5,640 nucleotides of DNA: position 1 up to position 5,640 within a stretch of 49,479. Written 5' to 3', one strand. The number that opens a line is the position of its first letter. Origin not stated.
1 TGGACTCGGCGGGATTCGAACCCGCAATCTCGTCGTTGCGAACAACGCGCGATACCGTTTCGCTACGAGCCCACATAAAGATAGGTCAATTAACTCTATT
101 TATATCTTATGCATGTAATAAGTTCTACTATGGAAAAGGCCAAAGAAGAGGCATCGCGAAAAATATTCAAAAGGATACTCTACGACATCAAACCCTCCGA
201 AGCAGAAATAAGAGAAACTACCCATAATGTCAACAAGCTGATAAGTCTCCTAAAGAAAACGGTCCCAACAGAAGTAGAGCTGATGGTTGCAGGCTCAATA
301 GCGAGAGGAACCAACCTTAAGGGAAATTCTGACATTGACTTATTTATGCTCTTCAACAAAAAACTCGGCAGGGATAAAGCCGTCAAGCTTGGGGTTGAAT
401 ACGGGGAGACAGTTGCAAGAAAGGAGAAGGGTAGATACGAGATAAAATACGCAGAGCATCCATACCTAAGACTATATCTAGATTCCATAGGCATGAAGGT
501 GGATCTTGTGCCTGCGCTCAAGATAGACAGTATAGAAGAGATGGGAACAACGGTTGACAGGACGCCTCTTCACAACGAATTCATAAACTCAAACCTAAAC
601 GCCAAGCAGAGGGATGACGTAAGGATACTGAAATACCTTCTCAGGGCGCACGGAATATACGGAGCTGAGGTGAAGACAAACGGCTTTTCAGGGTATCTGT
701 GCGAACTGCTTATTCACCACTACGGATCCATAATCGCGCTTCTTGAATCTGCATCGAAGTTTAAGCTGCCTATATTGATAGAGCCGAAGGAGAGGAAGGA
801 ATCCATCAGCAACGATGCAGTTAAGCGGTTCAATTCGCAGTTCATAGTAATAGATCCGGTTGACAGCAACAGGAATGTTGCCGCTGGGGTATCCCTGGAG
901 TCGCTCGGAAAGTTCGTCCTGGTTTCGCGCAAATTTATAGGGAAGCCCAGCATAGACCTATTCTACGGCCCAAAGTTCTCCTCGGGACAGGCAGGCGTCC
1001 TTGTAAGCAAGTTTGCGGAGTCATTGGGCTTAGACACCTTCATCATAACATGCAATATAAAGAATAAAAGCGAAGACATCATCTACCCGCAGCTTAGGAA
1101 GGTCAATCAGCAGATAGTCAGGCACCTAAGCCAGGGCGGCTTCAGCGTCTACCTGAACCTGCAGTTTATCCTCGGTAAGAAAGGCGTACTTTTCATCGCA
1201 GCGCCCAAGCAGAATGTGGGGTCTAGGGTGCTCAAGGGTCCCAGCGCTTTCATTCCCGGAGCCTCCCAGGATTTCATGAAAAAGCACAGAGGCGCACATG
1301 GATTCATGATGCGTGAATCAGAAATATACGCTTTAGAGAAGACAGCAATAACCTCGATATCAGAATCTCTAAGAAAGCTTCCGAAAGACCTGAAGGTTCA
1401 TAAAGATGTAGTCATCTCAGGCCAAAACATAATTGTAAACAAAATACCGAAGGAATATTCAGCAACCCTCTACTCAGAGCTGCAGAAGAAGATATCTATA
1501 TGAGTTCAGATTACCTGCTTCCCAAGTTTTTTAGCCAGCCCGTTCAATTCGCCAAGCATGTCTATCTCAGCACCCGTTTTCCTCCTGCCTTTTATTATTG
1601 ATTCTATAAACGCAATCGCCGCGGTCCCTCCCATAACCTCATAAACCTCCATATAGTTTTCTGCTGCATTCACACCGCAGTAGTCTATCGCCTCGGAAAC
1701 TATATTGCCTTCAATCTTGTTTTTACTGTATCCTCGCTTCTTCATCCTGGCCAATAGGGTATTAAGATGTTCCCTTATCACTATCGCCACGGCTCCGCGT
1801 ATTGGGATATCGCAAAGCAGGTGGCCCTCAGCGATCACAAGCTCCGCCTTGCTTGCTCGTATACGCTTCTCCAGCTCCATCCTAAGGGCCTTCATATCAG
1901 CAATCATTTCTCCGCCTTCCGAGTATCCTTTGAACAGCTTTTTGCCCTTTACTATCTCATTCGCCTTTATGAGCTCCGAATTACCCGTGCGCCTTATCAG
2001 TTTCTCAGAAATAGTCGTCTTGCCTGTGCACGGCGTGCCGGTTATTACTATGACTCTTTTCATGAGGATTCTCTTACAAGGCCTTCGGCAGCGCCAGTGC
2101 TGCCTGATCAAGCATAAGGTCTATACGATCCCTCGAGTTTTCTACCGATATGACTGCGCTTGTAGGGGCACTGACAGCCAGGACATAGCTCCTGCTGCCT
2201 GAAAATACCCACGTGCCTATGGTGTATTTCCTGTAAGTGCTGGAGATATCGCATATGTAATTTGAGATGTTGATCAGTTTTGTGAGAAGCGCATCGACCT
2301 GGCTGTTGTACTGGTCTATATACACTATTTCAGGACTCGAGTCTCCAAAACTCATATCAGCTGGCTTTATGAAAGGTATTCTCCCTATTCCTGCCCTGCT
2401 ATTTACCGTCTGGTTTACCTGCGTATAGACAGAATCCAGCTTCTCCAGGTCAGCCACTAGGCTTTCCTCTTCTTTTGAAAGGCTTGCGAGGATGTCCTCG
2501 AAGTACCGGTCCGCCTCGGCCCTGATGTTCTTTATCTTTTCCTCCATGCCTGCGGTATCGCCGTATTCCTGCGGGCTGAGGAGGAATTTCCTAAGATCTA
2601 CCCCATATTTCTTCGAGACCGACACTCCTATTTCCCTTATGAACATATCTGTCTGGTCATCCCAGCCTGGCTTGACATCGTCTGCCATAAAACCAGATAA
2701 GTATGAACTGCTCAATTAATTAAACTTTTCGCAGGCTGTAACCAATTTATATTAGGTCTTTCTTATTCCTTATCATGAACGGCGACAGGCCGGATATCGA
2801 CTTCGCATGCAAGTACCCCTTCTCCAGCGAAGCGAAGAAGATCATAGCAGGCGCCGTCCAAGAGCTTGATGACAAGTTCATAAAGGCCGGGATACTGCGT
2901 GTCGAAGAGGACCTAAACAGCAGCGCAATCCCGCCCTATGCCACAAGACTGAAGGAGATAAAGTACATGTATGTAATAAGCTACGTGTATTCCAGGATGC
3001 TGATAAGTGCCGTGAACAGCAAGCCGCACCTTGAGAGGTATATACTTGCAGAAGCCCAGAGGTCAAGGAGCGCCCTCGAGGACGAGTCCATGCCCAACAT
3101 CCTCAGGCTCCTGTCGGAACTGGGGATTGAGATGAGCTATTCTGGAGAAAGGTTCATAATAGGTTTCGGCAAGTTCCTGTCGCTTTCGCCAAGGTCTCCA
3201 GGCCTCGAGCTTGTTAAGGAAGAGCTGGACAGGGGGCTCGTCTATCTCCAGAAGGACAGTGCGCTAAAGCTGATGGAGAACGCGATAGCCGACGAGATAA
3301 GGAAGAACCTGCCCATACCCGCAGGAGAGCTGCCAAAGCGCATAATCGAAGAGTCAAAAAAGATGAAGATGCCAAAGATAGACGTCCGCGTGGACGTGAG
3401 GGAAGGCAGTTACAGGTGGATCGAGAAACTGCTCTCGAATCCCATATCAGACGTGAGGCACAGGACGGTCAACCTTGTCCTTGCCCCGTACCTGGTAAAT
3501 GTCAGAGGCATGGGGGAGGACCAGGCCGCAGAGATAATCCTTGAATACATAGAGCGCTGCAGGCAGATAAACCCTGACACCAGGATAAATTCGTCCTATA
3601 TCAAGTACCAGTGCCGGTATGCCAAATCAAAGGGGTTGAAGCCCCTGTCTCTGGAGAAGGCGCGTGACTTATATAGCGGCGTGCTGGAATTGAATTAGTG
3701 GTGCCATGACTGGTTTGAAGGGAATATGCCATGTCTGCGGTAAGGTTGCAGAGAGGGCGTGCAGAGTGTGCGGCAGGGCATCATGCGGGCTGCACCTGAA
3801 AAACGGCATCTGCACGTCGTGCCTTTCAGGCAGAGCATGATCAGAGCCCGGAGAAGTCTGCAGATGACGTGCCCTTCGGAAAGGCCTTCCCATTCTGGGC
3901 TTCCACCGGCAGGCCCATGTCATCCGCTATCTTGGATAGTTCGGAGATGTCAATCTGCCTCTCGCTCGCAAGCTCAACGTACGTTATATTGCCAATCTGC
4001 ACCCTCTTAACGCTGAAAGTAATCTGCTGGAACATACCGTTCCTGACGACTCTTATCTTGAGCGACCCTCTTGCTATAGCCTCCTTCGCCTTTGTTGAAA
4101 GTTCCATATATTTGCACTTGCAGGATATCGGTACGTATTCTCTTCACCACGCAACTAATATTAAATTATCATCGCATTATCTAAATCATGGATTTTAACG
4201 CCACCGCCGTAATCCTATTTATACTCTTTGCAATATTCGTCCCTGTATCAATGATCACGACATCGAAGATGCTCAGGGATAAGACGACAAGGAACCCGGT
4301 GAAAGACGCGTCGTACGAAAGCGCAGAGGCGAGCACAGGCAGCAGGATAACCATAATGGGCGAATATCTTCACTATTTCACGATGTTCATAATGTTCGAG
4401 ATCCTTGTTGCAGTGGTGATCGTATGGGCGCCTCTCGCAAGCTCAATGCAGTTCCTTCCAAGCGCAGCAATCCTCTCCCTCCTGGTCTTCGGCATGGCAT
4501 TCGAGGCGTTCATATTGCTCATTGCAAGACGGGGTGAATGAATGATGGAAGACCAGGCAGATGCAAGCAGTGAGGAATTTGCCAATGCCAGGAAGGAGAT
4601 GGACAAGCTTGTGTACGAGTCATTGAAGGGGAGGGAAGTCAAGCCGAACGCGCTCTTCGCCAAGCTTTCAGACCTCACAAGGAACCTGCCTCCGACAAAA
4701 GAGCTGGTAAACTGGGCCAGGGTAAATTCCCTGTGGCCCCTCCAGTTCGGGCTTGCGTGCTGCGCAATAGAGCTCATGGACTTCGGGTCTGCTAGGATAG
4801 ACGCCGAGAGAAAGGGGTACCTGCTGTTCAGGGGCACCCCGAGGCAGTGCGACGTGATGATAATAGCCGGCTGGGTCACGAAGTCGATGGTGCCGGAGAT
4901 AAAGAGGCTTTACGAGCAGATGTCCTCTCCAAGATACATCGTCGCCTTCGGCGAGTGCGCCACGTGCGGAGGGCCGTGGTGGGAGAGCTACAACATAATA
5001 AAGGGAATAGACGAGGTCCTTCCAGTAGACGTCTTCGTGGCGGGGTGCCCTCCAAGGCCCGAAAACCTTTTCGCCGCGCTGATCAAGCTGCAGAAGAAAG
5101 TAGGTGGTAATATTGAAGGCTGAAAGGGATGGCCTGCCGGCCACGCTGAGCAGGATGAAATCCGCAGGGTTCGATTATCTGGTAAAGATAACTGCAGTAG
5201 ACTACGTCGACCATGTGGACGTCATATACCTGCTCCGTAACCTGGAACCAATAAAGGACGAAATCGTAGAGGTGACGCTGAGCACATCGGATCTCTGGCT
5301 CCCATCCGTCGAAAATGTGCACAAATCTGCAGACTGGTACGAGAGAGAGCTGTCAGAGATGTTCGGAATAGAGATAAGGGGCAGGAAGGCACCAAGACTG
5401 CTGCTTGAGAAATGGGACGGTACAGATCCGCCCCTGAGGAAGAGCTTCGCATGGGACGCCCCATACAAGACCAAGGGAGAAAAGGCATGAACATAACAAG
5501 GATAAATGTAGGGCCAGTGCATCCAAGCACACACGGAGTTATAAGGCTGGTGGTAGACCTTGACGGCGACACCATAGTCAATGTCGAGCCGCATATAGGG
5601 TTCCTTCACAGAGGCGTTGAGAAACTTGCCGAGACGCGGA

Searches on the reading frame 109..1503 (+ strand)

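Call 26: search_protein_families(library=pfam, proteins=[window:109-1503:+], max_evalue=0.00001)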
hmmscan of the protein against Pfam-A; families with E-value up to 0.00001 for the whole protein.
window:109-1503:+ (464 aa): 2 families
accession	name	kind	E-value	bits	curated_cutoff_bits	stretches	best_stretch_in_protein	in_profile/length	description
PF09249.16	tRNA_NucTransf2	-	8.5e-38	129.5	27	1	169-285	1-112/113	tRNA nucleotidyltransferase, second domain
PF01909.29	NTP_transf_2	-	4e-10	40.4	21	1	42-141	2-79/93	Nucleotidyltransferase domain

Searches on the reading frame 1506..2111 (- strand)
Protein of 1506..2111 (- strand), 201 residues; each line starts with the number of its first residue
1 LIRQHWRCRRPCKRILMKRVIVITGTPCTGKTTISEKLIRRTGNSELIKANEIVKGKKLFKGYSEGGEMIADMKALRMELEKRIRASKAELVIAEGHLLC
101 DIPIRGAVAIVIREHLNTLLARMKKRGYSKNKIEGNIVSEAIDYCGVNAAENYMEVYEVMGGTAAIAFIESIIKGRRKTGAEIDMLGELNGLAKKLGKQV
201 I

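Call 26: search_protein_families(library=pfam, proteins=[window:1506-2111:-], max_evalue=0.00001)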
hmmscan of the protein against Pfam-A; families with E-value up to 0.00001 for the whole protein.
window:1506-2111:- (201 aa): 1 family
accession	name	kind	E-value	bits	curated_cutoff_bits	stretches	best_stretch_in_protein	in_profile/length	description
PF13238.12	AAA_18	-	1.9e-16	61.1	29.4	1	21-142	1-127/128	AAA domain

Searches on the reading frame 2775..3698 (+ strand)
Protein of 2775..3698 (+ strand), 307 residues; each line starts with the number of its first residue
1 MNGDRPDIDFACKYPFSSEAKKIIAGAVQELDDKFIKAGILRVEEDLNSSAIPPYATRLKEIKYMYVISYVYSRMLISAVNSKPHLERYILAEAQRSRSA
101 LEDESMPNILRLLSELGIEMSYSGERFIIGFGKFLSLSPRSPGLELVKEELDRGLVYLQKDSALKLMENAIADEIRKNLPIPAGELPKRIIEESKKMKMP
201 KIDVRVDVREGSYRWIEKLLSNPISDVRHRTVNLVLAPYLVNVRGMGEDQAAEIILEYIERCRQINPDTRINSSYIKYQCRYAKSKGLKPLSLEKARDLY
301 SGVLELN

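Call 26: search_protein_families(library=pfam, proteins=[window:2775-3698:+], max_evalue=0.00001)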
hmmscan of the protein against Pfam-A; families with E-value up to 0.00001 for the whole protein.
window:2775-3698:+ (307 aa): 1 family
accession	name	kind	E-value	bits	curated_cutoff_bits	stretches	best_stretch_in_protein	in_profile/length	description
PF18689.6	PriX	-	2e-14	54.1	25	1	213-298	1-82/95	Primase X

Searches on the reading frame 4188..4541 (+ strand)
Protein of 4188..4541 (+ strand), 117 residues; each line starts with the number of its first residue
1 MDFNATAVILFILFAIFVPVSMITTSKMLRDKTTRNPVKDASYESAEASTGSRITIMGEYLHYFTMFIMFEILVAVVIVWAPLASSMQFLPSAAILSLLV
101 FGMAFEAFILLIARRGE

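Call 26: search_protein_families(library=pfam, proteins=[window:4188-4541:+], max_evalue=0.00001)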
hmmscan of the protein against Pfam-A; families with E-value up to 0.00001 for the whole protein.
window:4188-4541:+ (117 aa): 1 family
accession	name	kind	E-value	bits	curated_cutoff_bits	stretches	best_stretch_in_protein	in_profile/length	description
PF00507.24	Oxidored_q4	-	2.1e-08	34.7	23.3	1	21-106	3-91/99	NADH-ubiquinone/plastoquinone oxidoreductase, chain 3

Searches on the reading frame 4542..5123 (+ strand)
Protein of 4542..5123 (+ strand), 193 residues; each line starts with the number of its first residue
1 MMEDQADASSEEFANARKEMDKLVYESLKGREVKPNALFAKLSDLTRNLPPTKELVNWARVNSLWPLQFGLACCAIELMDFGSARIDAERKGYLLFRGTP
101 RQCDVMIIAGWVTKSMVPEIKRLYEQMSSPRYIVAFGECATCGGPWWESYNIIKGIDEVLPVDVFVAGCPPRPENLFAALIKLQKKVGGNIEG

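Call 26: search_protein_families(library=pfam, proteins=[window:4542-5123:+], max_evalue=0.00001)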
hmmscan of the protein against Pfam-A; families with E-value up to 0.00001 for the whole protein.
window:4542-5123:+ (193 aa): 1 family
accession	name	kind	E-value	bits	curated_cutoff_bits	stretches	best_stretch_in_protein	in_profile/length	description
PF01058.29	Oxidored_q6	-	2.3e-26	92.5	27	1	73-183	1-128/128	NADH ubiquinone oxidoreductase, 20 Kd subunit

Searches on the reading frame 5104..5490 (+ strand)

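Call 26: search_protein_families(library=pfam, proteins=[window:5104-5490:+], max_evalue=0.00001)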
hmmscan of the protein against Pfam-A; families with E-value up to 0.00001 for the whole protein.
window:5104-5490:+ (128 aa): 1 family
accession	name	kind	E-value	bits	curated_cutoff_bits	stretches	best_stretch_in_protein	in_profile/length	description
PF00329.25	Complex1_30kDa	-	8.7e-23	81.7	22.5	1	5-119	2-122/124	Respiratory-chain NADH dehydrogenase, 30 Kd subunit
